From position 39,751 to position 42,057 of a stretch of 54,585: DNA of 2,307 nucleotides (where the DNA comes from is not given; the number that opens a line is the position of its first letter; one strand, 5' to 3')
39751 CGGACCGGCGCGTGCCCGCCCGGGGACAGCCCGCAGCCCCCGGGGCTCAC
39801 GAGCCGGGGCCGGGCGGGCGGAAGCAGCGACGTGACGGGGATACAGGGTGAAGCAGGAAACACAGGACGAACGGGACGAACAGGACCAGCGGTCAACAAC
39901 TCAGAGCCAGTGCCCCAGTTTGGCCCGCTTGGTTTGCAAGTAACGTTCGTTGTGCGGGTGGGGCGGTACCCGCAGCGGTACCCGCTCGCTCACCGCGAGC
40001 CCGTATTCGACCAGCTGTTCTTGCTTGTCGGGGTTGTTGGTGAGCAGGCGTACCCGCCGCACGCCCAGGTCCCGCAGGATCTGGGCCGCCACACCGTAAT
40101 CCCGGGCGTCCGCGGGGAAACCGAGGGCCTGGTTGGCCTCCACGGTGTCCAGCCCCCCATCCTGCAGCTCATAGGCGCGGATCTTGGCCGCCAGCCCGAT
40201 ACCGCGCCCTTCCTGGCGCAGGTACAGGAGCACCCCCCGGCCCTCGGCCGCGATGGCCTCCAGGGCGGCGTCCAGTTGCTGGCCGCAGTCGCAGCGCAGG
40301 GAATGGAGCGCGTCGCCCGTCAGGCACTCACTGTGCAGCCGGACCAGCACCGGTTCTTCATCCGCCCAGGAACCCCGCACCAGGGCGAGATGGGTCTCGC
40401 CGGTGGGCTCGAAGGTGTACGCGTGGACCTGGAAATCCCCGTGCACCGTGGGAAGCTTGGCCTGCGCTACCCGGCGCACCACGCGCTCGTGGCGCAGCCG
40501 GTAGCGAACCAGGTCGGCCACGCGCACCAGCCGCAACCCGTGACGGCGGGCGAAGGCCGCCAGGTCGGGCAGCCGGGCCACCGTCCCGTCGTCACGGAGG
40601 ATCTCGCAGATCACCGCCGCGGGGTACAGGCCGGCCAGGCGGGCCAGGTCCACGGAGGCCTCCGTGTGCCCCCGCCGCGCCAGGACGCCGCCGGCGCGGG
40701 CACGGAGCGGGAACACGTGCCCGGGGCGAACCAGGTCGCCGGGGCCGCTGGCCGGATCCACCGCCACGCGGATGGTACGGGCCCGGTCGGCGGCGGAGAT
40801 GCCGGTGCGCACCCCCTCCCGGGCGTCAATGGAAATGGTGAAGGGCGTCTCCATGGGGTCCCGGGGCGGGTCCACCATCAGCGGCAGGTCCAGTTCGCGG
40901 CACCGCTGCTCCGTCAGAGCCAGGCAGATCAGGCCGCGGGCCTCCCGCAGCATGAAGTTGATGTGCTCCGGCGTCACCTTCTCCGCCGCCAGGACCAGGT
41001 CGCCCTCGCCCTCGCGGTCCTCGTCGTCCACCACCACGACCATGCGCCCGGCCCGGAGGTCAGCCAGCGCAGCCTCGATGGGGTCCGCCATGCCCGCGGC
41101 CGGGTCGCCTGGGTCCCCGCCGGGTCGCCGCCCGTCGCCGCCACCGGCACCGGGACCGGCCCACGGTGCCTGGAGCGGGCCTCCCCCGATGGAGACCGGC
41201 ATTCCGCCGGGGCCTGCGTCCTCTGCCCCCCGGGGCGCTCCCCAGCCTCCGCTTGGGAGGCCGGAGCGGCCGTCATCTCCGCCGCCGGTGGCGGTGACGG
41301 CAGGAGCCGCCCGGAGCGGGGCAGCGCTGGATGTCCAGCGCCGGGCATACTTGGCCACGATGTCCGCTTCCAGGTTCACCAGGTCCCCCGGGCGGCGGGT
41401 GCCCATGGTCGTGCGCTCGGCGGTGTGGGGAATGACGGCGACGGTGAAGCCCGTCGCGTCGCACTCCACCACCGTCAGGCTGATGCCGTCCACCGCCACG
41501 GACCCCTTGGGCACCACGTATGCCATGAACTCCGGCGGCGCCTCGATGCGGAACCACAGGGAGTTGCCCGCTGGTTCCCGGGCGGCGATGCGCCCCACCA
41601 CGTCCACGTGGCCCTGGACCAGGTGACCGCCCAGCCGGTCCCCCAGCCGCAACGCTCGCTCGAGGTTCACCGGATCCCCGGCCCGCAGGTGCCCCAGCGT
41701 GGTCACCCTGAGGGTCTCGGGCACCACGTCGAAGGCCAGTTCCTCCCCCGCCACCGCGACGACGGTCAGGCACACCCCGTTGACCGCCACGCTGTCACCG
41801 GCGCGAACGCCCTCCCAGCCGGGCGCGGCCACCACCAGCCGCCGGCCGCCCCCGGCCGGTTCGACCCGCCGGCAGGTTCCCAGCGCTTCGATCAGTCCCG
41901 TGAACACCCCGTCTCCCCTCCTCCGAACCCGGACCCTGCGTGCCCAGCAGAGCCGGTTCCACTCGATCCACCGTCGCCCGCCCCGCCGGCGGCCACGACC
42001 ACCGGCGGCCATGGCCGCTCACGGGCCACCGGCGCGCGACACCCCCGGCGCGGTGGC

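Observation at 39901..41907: Single ORF joining riboflavin synthase (RibE) to DHBP synthase and GTP cyclohydrolase II (RibBA)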

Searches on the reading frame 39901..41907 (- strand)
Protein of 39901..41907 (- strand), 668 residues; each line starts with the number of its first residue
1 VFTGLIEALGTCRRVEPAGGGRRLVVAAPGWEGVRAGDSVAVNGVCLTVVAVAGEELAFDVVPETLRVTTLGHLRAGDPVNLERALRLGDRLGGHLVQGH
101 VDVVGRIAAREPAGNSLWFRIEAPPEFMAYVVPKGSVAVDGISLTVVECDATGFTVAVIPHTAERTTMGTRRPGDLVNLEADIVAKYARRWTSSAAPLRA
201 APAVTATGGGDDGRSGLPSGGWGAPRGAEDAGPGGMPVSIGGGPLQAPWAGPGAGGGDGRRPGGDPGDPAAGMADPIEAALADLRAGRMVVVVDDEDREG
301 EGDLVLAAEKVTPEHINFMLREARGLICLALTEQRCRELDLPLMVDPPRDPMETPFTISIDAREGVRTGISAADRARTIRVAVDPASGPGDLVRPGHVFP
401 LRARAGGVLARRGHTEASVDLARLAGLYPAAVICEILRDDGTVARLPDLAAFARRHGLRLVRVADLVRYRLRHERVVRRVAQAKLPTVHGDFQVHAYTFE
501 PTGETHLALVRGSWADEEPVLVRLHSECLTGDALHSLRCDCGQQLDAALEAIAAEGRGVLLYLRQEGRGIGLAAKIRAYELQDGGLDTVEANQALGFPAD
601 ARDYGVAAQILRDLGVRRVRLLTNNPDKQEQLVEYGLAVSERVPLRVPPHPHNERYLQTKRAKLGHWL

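Call 3: search_protein_families(library=pfam, proteins=[window:39901-41907:-], max_evalue=0.01)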
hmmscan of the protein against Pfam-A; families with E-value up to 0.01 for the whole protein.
window:39901-41907:- (668 aa): 3 families
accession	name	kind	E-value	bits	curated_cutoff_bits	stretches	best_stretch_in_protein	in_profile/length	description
PF00926.24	DHBP_synthase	-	9.4e-86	286.6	26.4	1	278-469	1-191/191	3,4-dihydroxy-2-butanone 4-phosphate synthase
PF00925.25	GTP_cyclohydro2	-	5.2e-73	244.5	23.3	1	479-644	2-165/165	GTP cyclohydrolase II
PF00677.23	Lum_binding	-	8.2e-52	173.6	27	2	98-182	1-86/86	Lumazine binding domain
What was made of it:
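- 40498..41091 (-): DHBP synthase (RibB) module, aa 273-470. Pfam PF00926 at 286.6 bits (call 3).
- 39904..40497 (-): GTP cyclohydrolase II (RibA) module, aa 471-668. Pfam PF00925 at 244.5 bits (call 3).
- On Riboflavin synthase (RibE, alpha subunit; EC 2.5.1.9): Pfam Lum_binding, 2 stretches, 173.6 bits (call 3).
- On Bifunctional RibBA (DHBP synthase / GTP cyclohydrolase II): PF00926 positions 1-191 of 191 and PF00925 positions 2-165 of 165 (call 3).
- Checked: Pfam (call 3): Lum_binding x2 (1-182), DHBP_synthase (278-469), GTP_cyclohydro2 (479-644), all far above their cut-offs.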

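Call 4: search_protein_families(library=ncbifam, proteins=[window:39901-41907:-], max_evalue=0.01)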
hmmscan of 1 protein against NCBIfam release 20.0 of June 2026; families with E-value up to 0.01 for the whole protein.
window:39901-41907:- (668 aa): 15 families
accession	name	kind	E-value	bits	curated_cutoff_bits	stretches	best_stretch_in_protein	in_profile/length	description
NF006806.0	PRK09319.1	equivalog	1.1e-185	618.6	764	1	274-668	11-409/561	bifunctional 3,4-dihydroxy-2-butanone-4-phosphate synthase/GTP cyclohydrolase II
NF006803.0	PRK09311.1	equivalog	1.7e-184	613.4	569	1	273-668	8-404/417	bifunctional 3,4-dihydroxy-2-butanone-4-phosphate synthase/GTP cyclohydrolase II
NF010626.1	PRK14019.1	equivalog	8.5e-130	432.9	513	1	276-641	4-359/364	bifunctional 3,4-dihydroxy-2-butanone-4-phosphate synthase/GTP cyclohydrolase II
NF006805.0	PRK09318.1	equivalog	6.5e-107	357.9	486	1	285-667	9-379/387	bifunctional 3,4-dihydroxy-2-butanone-4-phosphate synthase/GTP cyclohydrolase II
NF009132.0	PRK12485.1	equivalog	2e-99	333.2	693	1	275-645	4-367/369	bifunctional 3,4-dihydroxy-2-butanone-4-phosphate synthase/GTP cyclohydrolase II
NF006804.0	PRK09314.1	equivalog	1.5e-91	307.1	432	1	277-641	6-335/339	bifunctional 3,4-dihydroxy-2-butanone 4-phosphate synthase/GTP cyclohydrolase II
NF001591.0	PRK00393.1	subfamily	8.5e-81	270.1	148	1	477-668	4-194/199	GTP cyclohydrolase II RibA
TIGR00505.1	ribA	equivalog_domain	7.5e-78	260.4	205.85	1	479-668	2-191/191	GTP cyclohydrolase II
TIGR00506.1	ribB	equivalog_domain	2.8e-76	255.6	177.45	1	273-470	1-204/204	3,4-dihydroxy-2-butanone-4-phosphate synthase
NF006767.1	PRK09289.1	equivalog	1.4e-69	233.2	155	1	1-190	1-190/192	riboflavin synthase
NF006456.0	PRK08815.1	equivalog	4e-66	223.8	464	2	416-668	122-365/376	GTP cyclohydrolase II RibA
TIGR00187.1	ribE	equivalog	2.1e-62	210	156.6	1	1-191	1-194/207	riboflavin synthase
NF009566.0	PRK13020.1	equivalog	2.8e-55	186.7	180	1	1-185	1-187/206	riboflavin synthase subunit alpha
NF004437.0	PRK05773.1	equivalog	2.1e-27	95.8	262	2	277-349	3-75/219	3,4-dihydroxy-2-butanone 4-phosphate synthase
NF005536.0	PRK07198.1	equivalog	8.4e-08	31.4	403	1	519-645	239-376/419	GTP cyclohydrolase II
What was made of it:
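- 40498..41091 (-): TIGR00506 positions 1-204 of 204 (call 4).
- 39904..40497 (-): TIGR00505 positions 2-191 of 191 (call 4).
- On Riboflavin synthase (RibE, alpha subunit; EC 2.5.1.9): TIGR00187 210 bits against 156.6 (call 4).
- On Bifunctional RibBA (DHBP synthase / GTP cyclohydrolase II): NF006803 613 bits against a cut-off of 569 (call 4).
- Closest known: Classical Bacillus subtilis rib operon. Same: The domain assignments for the window are from calls 3 and 4.
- Checked: NCBIfam (call 4): riboflavin synthase model positions 1-190 of 192, and RibBA from residue 273 to 668.
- It passes the NCBIfam equivalog cut-off (233 bits against 155) (call 4).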
